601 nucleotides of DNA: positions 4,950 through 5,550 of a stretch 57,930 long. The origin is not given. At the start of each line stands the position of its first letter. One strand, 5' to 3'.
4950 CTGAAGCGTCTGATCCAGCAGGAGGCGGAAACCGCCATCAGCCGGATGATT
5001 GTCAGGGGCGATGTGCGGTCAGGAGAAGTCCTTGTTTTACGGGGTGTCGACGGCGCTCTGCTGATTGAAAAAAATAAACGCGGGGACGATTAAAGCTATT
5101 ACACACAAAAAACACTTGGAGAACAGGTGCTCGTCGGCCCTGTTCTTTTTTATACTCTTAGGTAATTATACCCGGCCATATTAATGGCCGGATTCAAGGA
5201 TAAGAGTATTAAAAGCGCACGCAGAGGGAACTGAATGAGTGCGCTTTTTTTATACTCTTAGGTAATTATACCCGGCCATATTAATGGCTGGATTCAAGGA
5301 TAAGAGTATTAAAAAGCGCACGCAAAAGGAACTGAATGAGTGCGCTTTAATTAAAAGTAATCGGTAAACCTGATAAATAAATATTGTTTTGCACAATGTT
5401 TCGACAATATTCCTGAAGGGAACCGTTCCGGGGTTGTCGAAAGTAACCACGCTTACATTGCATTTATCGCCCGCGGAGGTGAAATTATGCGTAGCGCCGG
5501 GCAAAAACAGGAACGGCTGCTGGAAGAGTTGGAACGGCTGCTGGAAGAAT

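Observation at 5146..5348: Abundant ~100-nt structured intergenic repeat family (at least 10 copies in 58 kb); archetype is a head-to-tail pair after clpB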

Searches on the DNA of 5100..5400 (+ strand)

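Call 23: build_rna_model(alignment_id=A2, structure=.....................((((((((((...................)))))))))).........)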
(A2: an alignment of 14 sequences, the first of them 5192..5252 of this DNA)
Model R1 built from alignment A2 (14 sequences, 69 columns); structure: as given.
model positions 63; base pairs 10; branch points 0; effective number of sequences 5.25; information 0.889 bits per position. Calibrated on 0.2 Mb of random sequence (short: E-values are rough).
structure used (alignment columns):
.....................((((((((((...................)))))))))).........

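Call 24: search_with_rna_model(model_id=R1, sources=[window, L001, L002, L003, L005, L006], max_evalue=10, filters=off)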
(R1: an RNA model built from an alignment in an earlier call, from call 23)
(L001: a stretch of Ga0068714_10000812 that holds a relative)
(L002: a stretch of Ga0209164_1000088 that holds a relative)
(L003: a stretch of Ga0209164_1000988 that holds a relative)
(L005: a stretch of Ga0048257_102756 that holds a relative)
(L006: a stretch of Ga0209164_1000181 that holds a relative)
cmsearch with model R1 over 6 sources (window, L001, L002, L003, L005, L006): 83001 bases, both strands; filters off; matches with E-value up to 10: 27.
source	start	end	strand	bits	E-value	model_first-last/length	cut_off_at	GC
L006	4143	4205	+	86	9.5e-14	1-63/63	no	0.43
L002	3362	3424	+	86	9.7e-14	1-63/63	no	0.44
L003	8411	8473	+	84.7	1.7e-13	1-63/63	no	0.46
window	5192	5253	+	83.7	2.6e-13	1-63/63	no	0.39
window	5292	5354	+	78.8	2.1e-12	1-63/63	no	0.35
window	41396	41458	+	77.7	3.4e-12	1-63/63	no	0.41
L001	2704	2766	-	76.9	5e-12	1-63/63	no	0.49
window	26047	26109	+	76.4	5.9e-12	1-63/63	no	0.4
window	459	521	-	74.7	1.3e-11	1-63/63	no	0.37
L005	1389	1451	+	74.3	1.5e-11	1-63/63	no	0.46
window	16553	16614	+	69.2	1.4e-10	1-63/63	no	0.34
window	36187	36248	+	67.9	2.4e-10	1-63/63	no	0.35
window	16746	16808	+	62.7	2.3e-09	1-63/63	no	0.38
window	41294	41357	+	52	2.2e-07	1-63/63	no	0.36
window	9248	9311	+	41.3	2.3e-05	1-63/63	no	0.33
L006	4158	4221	-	21.3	0.13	1-63/63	no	0.41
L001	2690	2751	+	19.3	0.3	1-63/63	no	0.48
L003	8426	8484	-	18.3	0.46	1-63/63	no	0.47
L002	3381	3419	-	16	1.3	21-59/63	no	0.56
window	5313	5348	-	11.2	9.9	22-57/63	no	0.47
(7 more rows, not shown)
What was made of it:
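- On Terminator-like interspersed repeat (SPRITE-type kind): 10 copies in 58 kb (call 24).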

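Call 26: search_rna_families(source=window, start=5100, end=5400, threshold=evalue, max_evalue=10, show_alignments=2)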
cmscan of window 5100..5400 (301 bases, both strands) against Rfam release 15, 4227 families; matches with E-value up to 10: 12.
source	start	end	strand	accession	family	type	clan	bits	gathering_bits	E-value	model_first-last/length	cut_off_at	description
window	5171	5253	+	RF00115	McaS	Gene; sRNA;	CL00106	23.7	42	0.034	1-96/96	no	McaS/IsrA RNA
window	5203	5393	-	RF02084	STnc130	Gene; sRNA;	-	18.6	55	1.8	1-135/135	no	Enterobacteria sRNA STnc130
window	5174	5256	+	RF04312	trpB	Cis-reg;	-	17.5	59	5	1-107/107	no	trpB ncRNA motif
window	5172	5251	+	RF02057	STnc40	Gene; sRNA;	-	17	45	1.9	1-70/70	no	Salmonella enterica sRNA STnc40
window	5234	5326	-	RF00810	mir-85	Gene; miRNA;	-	16.9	68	1.2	1-82/82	no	mir-85 microRNA precursor family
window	5166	5273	-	RF01456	VrrA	Gene; antisense;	-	14.6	50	4.4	1-140/140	no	Vibrio regulatory RNA of OmpA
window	5286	5374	-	RF02120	FTX_2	Gene; lncRNA;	-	13.9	48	2.6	1-97/97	no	FTX transcript, XIST regulator conserved region 2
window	5213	5311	+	RF00418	SNORA58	Gene; snRNA; snoRNA; HACA-box;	CL00036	13.7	75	3.7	1-136/136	no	Small nucleolar RNA SNORA58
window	5276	5321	-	RF00149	snoZ103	Gene; snRNA; snoRNA; CD-box;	-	13.4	44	9.6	47-95/100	no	Small nucleolar RNA Z103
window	5212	5249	-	RF02503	Atu_C9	Gene; sRNA;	-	12.4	40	0.29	161-192/192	no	Rhizobiales sRNA Atu_C9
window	5100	5157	+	RF00558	L20_leader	Cis-reg; leader;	-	12.3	58.7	9.3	69-127/127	5'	Ribosomal protein L20 leader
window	5313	5348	-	RF02503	Atu_C9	Gene; sRNA;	-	9.4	40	2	163-192/192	no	Rhizobiales sRNA Atu_C9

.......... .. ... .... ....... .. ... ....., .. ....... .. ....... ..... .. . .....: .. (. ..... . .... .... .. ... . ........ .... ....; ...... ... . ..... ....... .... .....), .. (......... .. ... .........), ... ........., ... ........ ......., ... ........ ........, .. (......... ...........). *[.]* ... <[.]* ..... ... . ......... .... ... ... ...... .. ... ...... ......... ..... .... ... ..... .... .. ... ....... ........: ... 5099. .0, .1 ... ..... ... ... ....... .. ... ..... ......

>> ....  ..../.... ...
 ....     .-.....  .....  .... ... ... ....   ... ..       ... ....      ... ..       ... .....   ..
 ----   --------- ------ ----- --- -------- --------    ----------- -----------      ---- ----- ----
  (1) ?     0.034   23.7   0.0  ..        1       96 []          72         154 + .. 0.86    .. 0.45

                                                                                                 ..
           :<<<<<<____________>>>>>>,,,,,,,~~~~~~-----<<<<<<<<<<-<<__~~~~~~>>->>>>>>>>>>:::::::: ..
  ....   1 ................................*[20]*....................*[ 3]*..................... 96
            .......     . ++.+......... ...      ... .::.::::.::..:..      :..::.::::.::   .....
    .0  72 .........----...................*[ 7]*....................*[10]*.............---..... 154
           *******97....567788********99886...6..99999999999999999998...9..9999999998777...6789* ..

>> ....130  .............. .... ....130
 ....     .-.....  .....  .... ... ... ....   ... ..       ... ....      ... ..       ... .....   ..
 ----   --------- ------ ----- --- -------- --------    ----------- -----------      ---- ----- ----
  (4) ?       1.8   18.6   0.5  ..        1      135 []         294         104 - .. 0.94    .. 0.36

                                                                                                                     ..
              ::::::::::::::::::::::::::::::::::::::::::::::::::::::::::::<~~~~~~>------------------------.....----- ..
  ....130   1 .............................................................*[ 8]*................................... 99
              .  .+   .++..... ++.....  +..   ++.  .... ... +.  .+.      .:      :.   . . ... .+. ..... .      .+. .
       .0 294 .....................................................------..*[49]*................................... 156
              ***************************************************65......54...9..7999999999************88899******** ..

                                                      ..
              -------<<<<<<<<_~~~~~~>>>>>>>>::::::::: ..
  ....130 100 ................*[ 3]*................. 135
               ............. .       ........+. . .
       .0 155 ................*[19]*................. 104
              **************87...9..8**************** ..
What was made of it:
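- On Any Rfam 15 RNA family: The best E-value hit is McaS at 23.7 bits against 42 (call 26).
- The best sub-threshold Rfam hit is the CsrA-binding sRNA McaS, at 23.7 bits (call 26).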

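Call 28: search_with_rna_model(model_id=R1, sources=[L010, L011, L012, L013, L014, L015, L016, L017, L018, L019, L020, L021, L022, L023, L024, L025, L026, L027, L028, L029, L030, L031, L032, L033, L034, L035, L036, L037, L038, L039, L040, L041, L042, L043, L044, L045, L046, L047, L048, L049, L050, L051, L052, L053, L054, L055, L056, L057, L058, L059, L060, L061, L062, L063, L064, L065, L066, L067, L068, L069, L070, L071, L072, L073, L074, L075, L076, L077, L078, L079, L080, L081, L082, L083, L084, L085, L086, L087, L088, L089], max_evalue=1, show_alignments=4)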
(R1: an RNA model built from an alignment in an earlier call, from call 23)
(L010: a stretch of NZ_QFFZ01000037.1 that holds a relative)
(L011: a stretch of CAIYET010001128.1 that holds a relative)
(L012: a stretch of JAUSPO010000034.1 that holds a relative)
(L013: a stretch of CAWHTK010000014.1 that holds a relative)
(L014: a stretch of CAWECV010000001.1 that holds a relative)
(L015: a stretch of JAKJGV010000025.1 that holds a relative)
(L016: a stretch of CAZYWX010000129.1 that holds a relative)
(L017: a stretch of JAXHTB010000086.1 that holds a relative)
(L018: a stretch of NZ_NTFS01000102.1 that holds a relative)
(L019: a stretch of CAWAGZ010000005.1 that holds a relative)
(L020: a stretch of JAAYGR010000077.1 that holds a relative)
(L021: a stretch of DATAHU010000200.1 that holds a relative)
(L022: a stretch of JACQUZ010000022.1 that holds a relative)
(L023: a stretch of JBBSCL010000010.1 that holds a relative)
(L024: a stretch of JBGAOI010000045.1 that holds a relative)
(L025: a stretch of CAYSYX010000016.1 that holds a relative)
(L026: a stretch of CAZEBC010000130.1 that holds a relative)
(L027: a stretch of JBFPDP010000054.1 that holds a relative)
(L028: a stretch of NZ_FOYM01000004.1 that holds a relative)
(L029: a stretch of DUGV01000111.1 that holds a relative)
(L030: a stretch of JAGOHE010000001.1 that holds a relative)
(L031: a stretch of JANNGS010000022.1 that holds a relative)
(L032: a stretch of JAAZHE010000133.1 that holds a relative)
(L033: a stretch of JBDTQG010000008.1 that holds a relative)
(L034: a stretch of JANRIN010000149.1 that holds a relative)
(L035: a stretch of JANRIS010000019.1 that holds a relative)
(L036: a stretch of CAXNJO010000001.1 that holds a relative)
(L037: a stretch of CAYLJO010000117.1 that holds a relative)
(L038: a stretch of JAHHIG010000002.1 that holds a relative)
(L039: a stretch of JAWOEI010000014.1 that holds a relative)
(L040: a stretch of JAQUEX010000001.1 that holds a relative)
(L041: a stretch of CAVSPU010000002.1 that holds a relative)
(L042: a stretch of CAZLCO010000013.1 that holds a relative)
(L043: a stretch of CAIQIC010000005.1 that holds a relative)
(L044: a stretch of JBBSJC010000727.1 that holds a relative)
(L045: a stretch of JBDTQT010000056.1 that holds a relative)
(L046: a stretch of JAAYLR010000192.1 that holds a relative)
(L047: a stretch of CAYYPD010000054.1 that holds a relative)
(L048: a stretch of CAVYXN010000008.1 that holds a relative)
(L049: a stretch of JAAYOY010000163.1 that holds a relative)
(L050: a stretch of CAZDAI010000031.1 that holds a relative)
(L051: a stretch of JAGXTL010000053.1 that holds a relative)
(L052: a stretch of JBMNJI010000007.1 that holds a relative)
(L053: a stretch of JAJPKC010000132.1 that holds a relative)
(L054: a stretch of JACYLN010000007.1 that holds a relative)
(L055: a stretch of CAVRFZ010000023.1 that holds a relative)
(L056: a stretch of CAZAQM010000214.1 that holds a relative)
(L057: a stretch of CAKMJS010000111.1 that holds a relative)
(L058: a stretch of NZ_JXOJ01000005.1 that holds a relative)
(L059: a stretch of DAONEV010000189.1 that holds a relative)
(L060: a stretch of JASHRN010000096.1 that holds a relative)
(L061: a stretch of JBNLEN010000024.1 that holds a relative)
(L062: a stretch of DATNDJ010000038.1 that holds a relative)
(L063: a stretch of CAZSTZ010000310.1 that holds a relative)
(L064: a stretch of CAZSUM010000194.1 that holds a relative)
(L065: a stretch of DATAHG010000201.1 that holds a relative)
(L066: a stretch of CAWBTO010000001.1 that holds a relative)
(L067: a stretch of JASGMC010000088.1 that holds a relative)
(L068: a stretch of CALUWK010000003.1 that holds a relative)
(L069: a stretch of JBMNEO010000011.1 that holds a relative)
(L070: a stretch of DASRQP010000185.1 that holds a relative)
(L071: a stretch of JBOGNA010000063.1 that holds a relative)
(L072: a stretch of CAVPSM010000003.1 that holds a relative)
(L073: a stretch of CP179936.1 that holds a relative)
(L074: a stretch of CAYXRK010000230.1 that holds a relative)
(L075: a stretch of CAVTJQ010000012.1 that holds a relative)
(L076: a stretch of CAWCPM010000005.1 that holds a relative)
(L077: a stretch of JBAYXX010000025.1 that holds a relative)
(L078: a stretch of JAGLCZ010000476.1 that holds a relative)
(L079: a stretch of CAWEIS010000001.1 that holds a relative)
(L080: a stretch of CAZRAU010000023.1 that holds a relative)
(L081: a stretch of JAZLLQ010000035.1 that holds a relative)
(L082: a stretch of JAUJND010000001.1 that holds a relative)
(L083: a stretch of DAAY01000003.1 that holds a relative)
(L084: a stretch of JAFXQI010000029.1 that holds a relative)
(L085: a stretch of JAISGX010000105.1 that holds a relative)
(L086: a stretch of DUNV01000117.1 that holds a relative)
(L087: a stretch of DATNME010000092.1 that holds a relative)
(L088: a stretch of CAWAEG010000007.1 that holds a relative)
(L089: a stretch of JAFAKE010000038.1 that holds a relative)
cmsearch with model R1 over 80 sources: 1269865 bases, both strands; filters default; matches with E-value up to 1: 0.
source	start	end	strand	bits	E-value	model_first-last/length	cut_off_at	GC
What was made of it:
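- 0 R1 hits in 1.27 Mb around grpE in 80 genomes (call 28).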

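Call 33: search_with_rna_model(model_id=R1, sources=[L090, L091, L092, L093, L094, L095], max_evalue=1, show_alignments=0)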
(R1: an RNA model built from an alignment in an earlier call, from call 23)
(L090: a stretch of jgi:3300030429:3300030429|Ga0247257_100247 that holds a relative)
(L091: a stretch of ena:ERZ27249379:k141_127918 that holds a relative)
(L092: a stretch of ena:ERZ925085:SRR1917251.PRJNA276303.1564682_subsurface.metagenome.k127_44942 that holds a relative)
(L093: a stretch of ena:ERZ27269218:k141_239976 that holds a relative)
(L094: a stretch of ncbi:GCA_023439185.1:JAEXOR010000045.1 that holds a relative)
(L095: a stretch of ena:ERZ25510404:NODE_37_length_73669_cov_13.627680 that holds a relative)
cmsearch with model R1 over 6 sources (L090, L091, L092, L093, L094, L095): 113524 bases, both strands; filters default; matches with E-value up to 1: 1.
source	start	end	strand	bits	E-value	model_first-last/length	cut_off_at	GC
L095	3179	3234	+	29.9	0.0043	1-63/63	no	0.38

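Call 43: search_with_rna_model(model_id=R1, sources=[L096, L097, L098], max_evalue=1, show_alignments=3)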
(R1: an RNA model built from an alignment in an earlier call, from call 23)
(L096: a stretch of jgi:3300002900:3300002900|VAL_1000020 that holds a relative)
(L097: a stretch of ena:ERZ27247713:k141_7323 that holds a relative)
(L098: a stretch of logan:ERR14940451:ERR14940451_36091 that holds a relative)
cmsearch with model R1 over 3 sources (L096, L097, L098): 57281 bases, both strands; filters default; matches with E-value up to 1: 0.
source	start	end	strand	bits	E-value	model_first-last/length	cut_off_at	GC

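Call 52: search_with_rna_model(model_id=R1, sources=[L099, L100, L101], max_evalue=1)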
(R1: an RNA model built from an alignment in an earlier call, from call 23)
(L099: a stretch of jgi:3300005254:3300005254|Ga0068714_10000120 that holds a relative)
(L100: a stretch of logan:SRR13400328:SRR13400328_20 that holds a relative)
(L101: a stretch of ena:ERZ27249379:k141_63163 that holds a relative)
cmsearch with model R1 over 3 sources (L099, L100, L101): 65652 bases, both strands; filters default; matches with E-value up to 1: 2.
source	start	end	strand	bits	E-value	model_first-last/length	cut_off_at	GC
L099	14059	14121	+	86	7.5e-14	1-63/63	no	0.43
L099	14074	14137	-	21.3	0.1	1-63/63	no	0.41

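Call 65: build_rna_model(alignment_id=A3, structure=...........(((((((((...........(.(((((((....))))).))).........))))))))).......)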
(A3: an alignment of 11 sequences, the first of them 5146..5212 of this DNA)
Model R2 built from alignment A3 (11 sequences, 78 columns); structure: as given.
model positions 67; base pairs 16; branch points 0; effective number of sequences 5.63; information 0.838 bits per position. Calibrated on 0.2 Mb of random sequence (short: E-values are rough).
structure used (alignment columns):
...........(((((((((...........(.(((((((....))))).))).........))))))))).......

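Call 67: search_with_rna_model(model_id=R2, sources=[window, L001, L002, L003, L005, L006, L099], max_evalue=5, filters=default)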
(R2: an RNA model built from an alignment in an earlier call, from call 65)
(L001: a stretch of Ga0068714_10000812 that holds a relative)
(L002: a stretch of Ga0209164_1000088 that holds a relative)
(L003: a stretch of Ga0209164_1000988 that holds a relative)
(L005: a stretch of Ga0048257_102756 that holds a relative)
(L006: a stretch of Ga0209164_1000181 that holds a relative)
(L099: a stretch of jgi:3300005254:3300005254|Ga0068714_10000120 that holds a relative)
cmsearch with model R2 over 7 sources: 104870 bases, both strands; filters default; matches with E-value up to 5: 21.
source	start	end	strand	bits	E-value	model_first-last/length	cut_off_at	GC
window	5146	5213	+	88.1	1.2e-14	1-67/67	no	0.32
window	5246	5313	+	85.3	4.5e-14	1-67/67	no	0.31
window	41350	41417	+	79.7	6.2e-13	1-67/67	no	0.29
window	26002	26068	+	72.7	1.7e-11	1-67/67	no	0.22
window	16701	16767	+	70.6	4.5e-11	1-67/67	no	0.22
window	500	567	-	69.2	8.4e-11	1-67/67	no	0.32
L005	1346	1410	+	62.2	2.3e-09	1-67/67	no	0.4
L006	4112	4164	+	61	4e-09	1-67/67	no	0.3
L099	14028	14080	+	61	4e-09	1-67/67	no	0.3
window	16507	16574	+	57.7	1.9e-08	1-67/67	no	0.26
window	9204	9269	+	52.8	1.9e-07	1-67/67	no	0.3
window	36139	36208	+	46.7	3.3e-06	1-67/67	no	0.44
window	41352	41419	-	32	0.0033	1-67/67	no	0.29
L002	3278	3383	+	31.8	0.0037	1-67/67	no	0.44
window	5148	5215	-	31.1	0.005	1-67/67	no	0.34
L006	4097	4166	-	24.7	0.1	1-67/67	no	0.33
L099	14013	14082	-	24.7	0.1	1-67/67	no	0.33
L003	8339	8432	+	19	1.6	1-67/67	no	0.45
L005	1365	1388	-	18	2.4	26-49/67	no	0.5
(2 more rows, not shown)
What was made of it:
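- Checked: A model of the 5' module (R2) gave 9 hits, each immediately upstream of an R1 hit (call 67).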
